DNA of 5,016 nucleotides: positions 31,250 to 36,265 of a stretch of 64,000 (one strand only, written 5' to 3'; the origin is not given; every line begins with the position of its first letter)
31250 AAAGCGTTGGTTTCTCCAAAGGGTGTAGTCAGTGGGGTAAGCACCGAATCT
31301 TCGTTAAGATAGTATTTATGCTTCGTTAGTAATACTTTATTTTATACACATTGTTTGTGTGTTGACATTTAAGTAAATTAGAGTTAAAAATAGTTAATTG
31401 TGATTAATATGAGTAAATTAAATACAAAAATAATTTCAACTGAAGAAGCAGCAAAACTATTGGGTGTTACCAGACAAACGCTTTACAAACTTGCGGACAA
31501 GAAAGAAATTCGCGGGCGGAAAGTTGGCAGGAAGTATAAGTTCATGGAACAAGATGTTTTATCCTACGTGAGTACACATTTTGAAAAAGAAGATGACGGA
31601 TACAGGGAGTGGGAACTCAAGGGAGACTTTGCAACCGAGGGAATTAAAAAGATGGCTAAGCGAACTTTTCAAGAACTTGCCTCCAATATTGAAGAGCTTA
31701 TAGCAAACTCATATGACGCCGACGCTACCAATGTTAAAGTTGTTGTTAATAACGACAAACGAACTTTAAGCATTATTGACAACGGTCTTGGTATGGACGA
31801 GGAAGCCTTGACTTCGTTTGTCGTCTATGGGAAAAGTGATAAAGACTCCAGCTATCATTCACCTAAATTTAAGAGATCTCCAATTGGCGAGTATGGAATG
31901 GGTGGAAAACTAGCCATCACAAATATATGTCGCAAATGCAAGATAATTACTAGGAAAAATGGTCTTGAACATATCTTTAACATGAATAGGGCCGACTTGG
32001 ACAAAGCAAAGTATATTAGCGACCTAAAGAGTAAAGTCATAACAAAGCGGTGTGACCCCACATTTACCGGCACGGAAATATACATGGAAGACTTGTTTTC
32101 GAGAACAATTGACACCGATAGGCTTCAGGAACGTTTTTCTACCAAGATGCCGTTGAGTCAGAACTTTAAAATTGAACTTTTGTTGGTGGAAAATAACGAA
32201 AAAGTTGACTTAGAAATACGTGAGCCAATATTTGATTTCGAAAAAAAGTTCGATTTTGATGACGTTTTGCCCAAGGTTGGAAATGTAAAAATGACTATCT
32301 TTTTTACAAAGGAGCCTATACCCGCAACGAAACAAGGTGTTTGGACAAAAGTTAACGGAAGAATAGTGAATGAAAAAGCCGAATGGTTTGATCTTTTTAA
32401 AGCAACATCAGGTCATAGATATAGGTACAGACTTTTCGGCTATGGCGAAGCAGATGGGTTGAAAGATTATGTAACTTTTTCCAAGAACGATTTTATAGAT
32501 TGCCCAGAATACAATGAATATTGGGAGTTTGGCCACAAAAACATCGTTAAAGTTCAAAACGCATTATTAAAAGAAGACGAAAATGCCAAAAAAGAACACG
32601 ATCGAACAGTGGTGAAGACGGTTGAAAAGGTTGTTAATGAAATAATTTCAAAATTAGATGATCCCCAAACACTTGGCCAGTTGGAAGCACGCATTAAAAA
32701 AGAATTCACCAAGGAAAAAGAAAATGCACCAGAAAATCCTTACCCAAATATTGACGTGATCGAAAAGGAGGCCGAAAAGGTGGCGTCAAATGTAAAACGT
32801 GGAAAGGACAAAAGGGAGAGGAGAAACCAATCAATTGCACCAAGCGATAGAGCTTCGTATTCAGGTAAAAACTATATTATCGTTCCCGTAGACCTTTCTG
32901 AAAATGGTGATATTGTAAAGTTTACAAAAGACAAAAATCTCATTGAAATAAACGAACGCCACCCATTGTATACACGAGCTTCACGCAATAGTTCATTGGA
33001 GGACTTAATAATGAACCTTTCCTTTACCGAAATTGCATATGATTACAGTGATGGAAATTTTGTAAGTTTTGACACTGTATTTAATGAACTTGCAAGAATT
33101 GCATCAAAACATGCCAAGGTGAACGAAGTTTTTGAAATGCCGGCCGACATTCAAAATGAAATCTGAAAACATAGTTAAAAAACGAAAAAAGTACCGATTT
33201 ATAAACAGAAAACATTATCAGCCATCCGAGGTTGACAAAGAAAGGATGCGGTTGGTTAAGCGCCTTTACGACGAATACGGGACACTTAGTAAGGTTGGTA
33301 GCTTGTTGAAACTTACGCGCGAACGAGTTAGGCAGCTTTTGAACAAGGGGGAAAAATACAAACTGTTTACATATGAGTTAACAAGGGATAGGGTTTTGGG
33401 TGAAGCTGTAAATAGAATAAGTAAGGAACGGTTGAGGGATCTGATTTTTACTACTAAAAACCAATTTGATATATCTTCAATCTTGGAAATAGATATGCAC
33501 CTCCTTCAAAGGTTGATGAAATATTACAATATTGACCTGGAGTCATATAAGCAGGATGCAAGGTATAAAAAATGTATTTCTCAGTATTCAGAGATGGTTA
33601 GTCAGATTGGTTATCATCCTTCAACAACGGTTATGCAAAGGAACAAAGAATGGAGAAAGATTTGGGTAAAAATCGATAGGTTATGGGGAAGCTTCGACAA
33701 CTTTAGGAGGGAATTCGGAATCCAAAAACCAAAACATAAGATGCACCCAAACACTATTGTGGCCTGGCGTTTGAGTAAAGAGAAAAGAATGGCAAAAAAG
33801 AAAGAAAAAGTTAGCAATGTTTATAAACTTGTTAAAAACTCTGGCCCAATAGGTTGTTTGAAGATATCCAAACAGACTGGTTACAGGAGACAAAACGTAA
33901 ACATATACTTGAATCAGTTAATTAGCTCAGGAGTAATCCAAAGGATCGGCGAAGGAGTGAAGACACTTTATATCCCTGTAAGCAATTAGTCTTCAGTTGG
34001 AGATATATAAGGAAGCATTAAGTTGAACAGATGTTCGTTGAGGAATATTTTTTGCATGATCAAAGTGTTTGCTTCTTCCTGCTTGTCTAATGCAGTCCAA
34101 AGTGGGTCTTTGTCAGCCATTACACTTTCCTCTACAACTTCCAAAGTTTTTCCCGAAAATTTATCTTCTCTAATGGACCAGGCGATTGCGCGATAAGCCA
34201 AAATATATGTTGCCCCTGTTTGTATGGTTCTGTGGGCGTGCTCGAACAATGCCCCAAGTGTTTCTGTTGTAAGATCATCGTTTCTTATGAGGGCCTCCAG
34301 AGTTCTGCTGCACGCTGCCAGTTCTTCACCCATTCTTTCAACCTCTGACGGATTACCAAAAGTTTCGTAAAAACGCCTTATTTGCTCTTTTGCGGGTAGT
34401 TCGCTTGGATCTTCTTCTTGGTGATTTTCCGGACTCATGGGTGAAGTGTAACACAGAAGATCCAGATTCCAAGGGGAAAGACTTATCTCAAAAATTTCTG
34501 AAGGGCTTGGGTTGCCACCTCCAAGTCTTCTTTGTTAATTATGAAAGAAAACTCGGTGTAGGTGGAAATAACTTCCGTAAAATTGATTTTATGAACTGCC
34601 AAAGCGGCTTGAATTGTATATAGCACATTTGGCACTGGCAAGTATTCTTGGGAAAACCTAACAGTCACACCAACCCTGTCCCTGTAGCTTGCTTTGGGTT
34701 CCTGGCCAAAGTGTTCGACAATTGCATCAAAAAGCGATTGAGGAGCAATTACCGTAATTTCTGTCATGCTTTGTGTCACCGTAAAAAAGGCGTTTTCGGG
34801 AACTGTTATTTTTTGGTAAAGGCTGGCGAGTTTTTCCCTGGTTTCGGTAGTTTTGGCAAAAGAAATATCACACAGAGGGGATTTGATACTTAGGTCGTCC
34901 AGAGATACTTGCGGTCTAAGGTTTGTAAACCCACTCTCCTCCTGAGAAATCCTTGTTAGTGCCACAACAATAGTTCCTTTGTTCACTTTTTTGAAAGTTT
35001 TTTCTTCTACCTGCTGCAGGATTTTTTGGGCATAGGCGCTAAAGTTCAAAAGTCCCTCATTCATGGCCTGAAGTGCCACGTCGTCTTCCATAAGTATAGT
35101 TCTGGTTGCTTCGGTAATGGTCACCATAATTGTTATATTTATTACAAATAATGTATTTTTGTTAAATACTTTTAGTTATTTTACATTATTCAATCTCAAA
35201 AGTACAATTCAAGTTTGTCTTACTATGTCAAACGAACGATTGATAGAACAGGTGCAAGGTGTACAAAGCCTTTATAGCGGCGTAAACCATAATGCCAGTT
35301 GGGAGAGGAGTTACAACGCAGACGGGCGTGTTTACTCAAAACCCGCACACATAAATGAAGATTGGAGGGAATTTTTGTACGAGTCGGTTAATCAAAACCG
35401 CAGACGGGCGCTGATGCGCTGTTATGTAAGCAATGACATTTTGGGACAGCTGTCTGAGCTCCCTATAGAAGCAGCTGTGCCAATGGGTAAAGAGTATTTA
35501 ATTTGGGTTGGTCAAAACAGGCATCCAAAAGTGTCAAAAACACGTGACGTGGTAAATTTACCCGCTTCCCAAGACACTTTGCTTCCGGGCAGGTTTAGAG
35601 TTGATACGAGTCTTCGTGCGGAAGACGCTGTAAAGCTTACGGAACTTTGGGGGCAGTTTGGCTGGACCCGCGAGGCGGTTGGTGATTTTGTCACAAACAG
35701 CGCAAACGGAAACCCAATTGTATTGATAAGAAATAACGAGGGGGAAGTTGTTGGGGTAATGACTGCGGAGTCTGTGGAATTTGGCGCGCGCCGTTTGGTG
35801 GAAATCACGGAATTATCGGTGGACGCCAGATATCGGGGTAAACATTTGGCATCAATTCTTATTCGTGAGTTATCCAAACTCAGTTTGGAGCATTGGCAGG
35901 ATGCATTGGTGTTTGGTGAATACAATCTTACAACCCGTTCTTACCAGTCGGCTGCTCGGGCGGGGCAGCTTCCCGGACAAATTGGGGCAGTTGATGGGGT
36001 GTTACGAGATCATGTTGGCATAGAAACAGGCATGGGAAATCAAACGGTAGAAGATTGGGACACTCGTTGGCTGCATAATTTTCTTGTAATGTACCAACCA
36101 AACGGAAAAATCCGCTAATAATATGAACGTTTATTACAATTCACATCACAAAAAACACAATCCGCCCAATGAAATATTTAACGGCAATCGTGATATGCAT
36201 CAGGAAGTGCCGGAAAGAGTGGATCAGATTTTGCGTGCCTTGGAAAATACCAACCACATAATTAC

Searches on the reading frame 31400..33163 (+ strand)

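Call 81: search_protein_families(library=pfam, proteins=[window:31400-33163:+], max_evalue=0.00001)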
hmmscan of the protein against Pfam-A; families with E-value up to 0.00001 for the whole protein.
window:31400-33163:+ (588 aa): 2 families
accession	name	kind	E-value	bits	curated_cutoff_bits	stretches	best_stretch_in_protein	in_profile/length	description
PF13589.12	HATPase_c_3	-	8.7e-21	74.8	25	1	95-225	5-137/137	Histidine kinase-, DNA gyrase B-, and HSP90-like ATPase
PF12728.13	HTH_17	-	1e-11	45.3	27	1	13-58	3-48/51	Helix-turn-helix domain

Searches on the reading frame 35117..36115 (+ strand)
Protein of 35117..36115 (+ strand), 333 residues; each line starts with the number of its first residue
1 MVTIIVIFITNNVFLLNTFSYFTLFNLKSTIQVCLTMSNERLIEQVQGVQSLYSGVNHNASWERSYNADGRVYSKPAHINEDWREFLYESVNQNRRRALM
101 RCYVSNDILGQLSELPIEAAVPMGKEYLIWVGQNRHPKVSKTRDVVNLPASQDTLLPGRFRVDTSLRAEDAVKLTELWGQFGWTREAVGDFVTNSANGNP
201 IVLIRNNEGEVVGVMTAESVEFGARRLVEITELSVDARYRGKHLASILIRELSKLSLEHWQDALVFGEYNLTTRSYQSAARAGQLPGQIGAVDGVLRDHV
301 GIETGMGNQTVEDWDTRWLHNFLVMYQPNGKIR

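Call 81: search_protein_families(library=pfam, proteins=[window:35117-36115:+], max_evalue=0.00001)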
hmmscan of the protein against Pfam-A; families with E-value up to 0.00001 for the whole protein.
window:35117-36115:+ (333 aa): 1 family
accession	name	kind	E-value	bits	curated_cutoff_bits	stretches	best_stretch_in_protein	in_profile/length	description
PF00583.31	Acetyltransf_1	-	9.2e-07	29.6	20.7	1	182-258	15-90/116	Acetyltransferase (GNAT) family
